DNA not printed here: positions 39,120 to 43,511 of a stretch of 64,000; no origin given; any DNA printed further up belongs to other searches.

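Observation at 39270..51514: Three tandem/divergent paralogous genes for giant secreted helical proteins of an unrecognised family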

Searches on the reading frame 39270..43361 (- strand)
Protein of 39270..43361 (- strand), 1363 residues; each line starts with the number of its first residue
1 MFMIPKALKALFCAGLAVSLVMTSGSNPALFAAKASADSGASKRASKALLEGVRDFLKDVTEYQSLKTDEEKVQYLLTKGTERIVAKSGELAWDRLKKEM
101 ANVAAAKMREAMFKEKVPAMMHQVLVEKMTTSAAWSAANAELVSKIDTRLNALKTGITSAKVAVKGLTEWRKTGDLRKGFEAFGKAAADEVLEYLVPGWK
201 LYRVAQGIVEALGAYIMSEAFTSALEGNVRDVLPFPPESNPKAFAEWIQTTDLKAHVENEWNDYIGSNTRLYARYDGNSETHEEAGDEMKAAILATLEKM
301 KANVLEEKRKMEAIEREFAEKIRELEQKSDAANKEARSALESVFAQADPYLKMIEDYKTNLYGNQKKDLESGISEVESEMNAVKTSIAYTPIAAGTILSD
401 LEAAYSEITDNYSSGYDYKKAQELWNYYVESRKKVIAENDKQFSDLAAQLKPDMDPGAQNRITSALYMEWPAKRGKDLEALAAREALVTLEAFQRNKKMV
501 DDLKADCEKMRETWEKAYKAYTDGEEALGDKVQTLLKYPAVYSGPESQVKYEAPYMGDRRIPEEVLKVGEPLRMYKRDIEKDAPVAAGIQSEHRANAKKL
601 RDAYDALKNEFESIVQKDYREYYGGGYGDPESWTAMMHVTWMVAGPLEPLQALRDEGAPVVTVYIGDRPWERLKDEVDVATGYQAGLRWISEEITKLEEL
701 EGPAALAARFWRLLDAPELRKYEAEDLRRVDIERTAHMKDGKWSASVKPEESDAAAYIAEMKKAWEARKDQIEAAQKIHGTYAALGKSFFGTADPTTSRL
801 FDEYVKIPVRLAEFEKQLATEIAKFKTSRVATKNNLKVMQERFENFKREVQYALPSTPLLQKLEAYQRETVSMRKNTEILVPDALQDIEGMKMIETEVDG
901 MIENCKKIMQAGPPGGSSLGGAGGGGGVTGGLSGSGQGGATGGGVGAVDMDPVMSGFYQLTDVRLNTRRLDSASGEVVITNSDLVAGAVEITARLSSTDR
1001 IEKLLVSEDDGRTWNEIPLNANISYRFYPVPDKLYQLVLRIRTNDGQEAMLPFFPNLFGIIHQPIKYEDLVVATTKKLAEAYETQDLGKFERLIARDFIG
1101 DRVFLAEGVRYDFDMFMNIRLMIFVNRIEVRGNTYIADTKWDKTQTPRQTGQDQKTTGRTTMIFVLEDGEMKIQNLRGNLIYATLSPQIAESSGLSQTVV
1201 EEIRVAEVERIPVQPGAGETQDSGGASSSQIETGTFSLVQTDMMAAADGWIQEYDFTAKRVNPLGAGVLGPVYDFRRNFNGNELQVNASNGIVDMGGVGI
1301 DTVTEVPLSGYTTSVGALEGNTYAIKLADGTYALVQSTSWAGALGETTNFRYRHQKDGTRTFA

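Call 6: search_protein_families(library=pfam, proteins=[window:39270-43361:-], max_evalue=1)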
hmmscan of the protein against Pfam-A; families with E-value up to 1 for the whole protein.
window:39270-43361:- (1363 aa): 6 families
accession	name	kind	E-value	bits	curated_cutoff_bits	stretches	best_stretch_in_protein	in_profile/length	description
PF15665.10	FAM184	-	0.0034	17.5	32.7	1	287-367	81-165/211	Family with sequence similarity 184, A and B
PF13389.11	DUF4107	-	0.029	14.9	27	1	319-442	41-161/167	Protein of unknown function (DUF4107)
PF23867.1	Mmc1_N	-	0.054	13.9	27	1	472-538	33-94/132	Mmc1 N-terminal domain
PF24751.1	DUF7696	-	0.056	13.9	27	1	67-104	20-52/55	Family of unknown function (DUF7696)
PF21054.2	RUBC_PIKBD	-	0.17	12.5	24.3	1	292-339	15-63/212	Rubicon, PI3K-binding domain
PF10714.14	LEA_6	-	0.18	12.4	27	1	326-366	6-48/86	Late embryogenesis abundant protein 18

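Call 7: search_protein_families(library=ncbifam, proteins=[window:39270-43361:-], max_evalue=1)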
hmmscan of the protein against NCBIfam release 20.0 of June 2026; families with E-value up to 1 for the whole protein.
window:39270-43361:- (1363 aa): 0 families

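Call 78: list_cluster_members(proteins=[window:39270-43358:-, window:43469-47653:-, window:47822-51511:+])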
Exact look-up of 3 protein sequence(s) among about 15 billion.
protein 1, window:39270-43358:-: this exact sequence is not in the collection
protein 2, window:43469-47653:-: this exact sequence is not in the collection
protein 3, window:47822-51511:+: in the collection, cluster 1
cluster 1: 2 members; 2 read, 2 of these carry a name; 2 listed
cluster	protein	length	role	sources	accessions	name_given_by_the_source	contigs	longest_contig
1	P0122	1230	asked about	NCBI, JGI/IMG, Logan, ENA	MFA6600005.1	MAG: hypothetical protein WCU74_03190 [Candidatus Omnitrophota bacterium]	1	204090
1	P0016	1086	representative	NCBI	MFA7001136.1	MAG: hypothetical protein WC352_03215, partial [Candidatus Omnitrophota bacterium]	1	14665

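Call 104: search_protein_families(library=phrogs, proteins=[window:39270-43361:-], max_evalue=0.01)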
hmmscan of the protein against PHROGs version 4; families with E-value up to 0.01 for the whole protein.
window:39270-43361:- (1363 aa): 0 families
